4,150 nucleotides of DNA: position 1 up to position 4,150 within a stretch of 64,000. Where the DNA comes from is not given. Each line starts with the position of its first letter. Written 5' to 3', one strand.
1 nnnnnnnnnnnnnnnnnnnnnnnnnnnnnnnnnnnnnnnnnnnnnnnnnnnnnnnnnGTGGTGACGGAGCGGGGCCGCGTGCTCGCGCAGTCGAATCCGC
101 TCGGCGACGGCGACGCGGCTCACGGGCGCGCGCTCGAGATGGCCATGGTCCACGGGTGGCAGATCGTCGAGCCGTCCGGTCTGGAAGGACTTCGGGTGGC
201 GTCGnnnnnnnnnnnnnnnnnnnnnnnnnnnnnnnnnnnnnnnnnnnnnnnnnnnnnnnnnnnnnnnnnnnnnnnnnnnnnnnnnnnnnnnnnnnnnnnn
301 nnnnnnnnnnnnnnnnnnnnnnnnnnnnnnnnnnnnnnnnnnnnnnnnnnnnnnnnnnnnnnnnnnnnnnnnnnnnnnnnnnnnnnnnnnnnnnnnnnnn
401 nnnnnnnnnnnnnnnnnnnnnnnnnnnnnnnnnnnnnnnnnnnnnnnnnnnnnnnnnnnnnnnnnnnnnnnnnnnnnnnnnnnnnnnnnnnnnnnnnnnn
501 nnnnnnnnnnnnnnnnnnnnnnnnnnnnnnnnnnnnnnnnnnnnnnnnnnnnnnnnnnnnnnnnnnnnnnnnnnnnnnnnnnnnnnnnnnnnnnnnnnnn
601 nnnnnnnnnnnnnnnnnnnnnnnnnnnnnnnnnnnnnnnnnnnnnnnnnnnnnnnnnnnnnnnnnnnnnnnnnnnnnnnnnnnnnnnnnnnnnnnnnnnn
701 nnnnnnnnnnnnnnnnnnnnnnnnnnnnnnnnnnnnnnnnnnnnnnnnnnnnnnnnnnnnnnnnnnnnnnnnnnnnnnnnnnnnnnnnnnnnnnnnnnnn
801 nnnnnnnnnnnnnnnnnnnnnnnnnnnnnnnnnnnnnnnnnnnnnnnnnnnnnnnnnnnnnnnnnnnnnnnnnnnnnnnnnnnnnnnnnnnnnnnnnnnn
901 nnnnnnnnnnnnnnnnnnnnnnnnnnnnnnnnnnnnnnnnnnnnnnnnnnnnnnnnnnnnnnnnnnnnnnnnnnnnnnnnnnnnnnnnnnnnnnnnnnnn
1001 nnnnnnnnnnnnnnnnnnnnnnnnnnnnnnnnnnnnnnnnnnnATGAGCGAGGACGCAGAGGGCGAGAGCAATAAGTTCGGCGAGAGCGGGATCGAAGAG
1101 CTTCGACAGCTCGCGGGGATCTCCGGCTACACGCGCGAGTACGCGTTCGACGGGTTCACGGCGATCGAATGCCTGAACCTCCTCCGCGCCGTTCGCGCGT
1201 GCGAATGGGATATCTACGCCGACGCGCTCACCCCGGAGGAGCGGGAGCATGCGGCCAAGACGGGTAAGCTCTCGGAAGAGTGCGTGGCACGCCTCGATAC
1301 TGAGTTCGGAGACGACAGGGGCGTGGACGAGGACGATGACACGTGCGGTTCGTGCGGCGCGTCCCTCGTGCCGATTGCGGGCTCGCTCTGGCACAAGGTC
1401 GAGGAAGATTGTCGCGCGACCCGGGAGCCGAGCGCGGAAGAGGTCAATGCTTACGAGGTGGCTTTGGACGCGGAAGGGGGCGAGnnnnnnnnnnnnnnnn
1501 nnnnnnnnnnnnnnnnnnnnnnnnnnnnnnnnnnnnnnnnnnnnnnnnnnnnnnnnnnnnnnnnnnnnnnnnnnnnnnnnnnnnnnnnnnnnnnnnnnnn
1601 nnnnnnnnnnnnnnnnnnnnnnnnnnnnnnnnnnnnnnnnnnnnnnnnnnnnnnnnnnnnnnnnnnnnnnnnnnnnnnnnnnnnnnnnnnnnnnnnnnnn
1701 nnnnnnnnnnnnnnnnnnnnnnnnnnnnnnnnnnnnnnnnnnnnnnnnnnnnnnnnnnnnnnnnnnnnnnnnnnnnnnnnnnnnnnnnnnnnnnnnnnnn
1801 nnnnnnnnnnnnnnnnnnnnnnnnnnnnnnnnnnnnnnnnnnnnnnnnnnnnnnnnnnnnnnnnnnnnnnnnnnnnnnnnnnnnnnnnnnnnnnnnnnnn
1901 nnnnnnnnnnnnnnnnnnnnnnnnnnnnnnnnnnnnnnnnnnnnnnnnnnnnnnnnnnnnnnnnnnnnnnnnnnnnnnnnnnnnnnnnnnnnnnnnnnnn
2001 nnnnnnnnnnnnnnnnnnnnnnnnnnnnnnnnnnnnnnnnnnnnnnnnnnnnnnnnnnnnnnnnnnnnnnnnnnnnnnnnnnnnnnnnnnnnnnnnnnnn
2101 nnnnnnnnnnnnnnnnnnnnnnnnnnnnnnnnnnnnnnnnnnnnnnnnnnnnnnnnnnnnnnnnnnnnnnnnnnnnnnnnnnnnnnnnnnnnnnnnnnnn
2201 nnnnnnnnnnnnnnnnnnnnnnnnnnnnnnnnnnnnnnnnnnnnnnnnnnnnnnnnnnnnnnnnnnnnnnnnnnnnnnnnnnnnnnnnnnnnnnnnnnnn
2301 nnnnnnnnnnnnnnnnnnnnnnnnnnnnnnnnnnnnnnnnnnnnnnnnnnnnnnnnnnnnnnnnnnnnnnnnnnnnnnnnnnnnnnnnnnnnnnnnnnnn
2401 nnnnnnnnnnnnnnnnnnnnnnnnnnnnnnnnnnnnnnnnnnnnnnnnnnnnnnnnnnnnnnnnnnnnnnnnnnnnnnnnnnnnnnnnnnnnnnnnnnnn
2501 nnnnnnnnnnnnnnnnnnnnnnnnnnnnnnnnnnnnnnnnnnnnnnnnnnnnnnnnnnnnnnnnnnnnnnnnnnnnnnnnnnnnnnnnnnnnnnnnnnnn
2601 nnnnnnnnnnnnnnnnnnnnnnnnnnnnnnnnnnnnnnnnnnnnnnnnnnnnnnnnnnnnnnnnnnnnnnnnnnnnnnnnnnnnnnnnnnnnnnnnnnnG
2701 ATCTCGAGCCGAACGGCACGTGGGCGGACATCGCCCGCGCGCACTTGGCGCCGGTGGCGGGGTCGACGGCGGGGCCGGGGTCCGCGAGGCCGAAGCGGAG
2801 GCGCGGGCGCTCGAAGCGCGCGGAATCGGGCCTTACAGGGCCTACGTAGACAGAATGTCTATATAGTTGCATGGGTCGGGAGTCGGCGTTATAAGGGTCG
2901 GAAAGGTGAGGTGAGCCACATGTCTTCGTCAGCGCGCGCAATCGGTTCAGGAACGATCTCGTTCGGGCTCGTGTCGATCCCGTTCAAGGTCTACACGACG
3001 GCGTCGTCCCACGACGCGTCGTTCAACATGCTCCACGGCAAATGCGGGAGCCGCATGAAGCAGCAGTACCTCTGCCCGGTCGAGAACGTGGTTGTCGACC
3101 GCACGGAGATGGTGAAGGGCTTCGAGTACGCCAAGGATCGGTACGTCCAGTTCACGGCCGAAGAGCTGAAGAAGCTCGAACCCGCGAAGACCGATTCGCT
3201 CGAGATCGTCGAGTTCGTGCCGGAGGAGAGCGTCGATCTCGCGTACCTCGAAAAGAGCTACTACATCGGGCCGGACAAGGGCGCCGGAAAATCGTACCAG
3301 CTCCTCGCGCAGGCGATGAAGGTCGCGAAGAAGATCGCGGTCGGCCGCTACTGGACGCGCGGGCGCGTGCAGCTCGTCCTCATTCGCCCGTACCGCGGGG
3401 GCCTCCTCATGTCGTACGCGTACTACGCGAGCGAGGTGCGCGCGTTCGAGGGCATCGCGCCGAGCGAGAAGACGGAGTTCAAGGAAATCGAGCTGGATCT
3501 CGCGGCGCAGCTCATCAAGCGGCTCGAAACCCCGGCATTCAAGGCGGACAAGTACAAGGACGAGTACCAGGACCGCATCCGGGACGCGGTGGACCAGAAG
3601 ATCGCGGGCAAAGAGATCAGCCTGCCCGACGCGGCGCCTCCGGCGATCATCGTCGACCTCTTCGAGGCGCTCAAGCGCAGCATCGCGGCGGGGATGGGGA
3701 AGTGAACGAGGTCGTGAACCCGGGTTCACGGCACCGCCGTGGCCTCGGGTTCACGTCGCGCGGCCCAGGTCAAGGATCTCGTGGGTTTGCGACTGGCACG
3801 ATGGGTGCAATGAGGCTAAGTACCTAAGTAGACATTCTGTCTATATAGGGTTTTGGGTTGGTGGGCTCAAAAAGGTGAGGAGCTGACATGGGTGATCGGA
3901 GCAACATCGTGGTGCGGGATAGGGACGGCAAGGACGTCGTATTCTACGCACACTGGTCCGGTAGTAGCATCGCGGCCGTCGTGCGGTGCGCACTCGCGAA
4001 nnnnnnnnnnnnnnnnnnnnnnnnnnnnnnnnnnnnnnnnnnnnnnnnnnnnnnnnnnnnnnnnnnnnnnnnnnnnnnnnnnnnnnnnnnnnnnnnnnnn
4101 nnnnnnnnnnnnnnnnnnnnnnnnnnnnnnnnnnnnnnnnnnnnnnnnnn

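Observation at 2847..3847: ku bracketed by two copies of a perfect palindromic operator plus a sigma54-like element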

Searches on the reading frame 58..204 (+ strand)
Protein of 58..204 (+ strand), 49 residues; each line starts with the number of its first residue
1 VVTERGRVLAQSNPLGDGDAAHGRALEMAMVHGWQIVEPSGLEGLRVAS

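Call 53: search_protein_families(library=pfam, alignment_id=A4, max_evalue=0.01)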
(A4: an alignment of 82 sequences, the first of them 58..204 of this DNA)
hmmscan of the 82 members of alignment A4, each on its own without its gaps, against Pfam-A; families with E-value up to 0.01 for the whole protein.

A. member 1, window:58-204:+ (49 aa): 0 families

B. families by the number of members that match (of 82 scanned): 7 families
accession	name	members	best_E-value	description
PF07866.17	DUF1653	1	5.3e-14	Protein of unknown function (DUF1653)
PF04255.20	DUF433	1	1.6e-10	Protein of unknown function (DUF433)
PF12773.13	DZR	1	0.00084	Double zinc ribbon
PF01166.23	TSC22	1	0.0031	TSC-22/dip/bun family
PF24528.1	Ig_ADGRF3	1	0.0037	Adhesion G-protein coupled receptor F3-like, Ig-like domain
PF06522.17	B12D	1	0.0045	NADH-ubiquinone reductase complex 1 MLRQ subunit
PF13240.11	Zn_Ribbon_1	1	0.0052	zinc-ribbon domain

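Call 55: search_protein_families(library=phrogs, alignment_id=A4, max_evalue=0.001)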
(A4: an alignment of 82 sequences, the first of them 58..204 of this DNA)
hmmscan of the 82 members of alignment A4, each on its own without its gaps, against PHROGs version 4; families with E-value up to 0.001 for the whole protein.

A. member 1, window:58-204:+ (49 aa): 0 families

B. families by the number of members that match (of 82 scanned): 9 families
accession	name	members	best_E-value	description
phrog_2340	-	1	5e-09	endonuclease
phrog_1035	-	1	1.1e-06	endonuclease VII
phrog_2633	-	1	1.8e-06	endonuclease VII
phrog_5558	-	1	4.3e-06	Lar-like restriction alleviation protein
phrog_2255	-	1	5.4e-05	HNH endonuclease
phrog_3273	-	1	0.00019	-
phrog_6611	-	1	0.00028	-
phrog_4767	-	1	0.00072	-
phrog_9188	-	1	0.00085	-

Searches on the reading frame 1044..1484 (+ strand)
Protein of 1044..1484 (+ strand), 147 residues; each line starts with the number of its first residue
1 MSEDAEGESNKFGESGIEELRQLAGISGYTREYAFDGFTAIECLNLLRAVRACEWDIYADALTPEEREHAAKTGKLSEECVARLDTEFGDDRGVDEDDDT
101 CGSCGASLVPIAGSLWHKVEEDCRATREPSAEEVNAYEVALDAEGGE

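Call 54: search_protein_families(library=pfam, alignment_id=A5, max_evalue=0.001)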
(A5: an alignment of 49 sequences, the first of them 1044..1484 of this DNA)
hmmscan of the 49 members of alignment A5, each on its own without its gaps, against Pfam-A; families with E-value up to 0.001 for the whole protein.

A. member 1, window:1044-1484:+ (147 aa): 0 families

B. families by the number of members that match (of 49 scanned): 31 families (the first 25 are shown)
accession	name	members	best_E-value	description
PF01580.24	FtsK_SpoIIIE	1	1e-58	FtsK/SpoIIIE family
PF02086.21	MethyltransfD12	1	2e-50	D12 class N6 adenine-specific DNA methyltransferase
PF02735.22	Ku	1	1.8e-43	Ku70/Ku80 beta-barrel domain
PF00186.24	DHFR_1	1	1.4e-33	Dihydrofolate reductase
PF18143.6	HAD_SAK_2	1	6.2e-27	HAD domain in Swiss Army Knife RNA repair proteins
PF00005.33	ABC_tran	1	1.6e-26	ABC transporter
PF13414.12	TPR_11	1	1e-20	TPR repeat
PF00691.25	OmpA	1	1.7e-20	OmpA family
PF10127.15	RlaP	1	2.9e-20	RNA repair pathway DNA polymerase beta family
PF00176.29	SNF2-rel_dom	1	6.9e-19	SNF2-related domain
PF07719.23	TPR_2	1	4.1e-18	Tetratricopeptide repeat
PF00515.34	TPR_1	1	6.9e-17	Tetratricopeptide repeat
PF13431.12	TPR_17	1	5.6e-15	Tetratricopeptide repeat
PF17854.6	FtsK_alpha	1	3.2e-13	FtsK alpha domain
PF24875.1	DUF7736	1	1.7e-12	Domain of unknown function (DUF7736)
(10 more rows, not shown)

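Call 56: search_protein_families(library=phrogs, alignment_id=A5, max_evalue=0.00001)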
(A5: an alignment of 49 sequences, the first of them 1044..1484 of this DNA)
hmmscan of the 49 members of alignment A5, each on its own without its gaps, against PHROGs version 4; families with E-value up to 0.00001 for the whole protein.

A. member 1, window:1044-1484:+ (147 aa): 0 families

B. families by the number of members that match (of 49 scanned): 41 families (the first 25 are shown)
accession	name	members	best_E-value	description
phrog_1358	-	1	8.4e-97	FtsK/SpoIIIE-like protein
phrog_3551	-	1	7.8e-79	FtsK/SpoIIIE-like protein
phrog_62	-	1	5.6e-68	DNA helicase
phrog_388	-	1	6.6e-63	nucleotidyltransferase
phrog_56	-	1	2.2e-57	DNA methyltransferase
phrog_293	-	1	4.3e-53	ABC transporter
phrog_4873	-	1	6.8e-47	Ku-like DNA end binding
phrog_116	-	1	1.4e-40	DNA methyltransferase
phrog_3301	-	1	1.9e-34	pyrophosphatase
phrog_26700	-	1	6.4e-33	-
phrog_316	-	1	1.1e-31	dihydrofolate reductase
phrog_2392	-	1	3.9e-30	ABC transporter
phrog_7897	-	1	9.7e-30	-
phrog_1818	-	1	2e-27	-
phrog_9236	-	1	4.1e-19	pyrophosphatase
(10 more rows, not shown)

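Call 62: search_protein_families(library=pfam, proteins=[window:1044-1484:+], max_evalue=10)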
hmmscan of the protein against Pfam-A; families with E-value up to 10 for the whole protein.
window:1044-1484:+ (147 aa): 0 families

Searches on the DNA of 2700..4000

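Call 40: search_rna_families(source=window, start=2700, end=4000, threshold=evalue, max_evalue=1)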
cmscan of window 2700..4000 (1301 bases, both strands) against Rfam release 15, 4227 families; matches with E-value up to 1: 0.
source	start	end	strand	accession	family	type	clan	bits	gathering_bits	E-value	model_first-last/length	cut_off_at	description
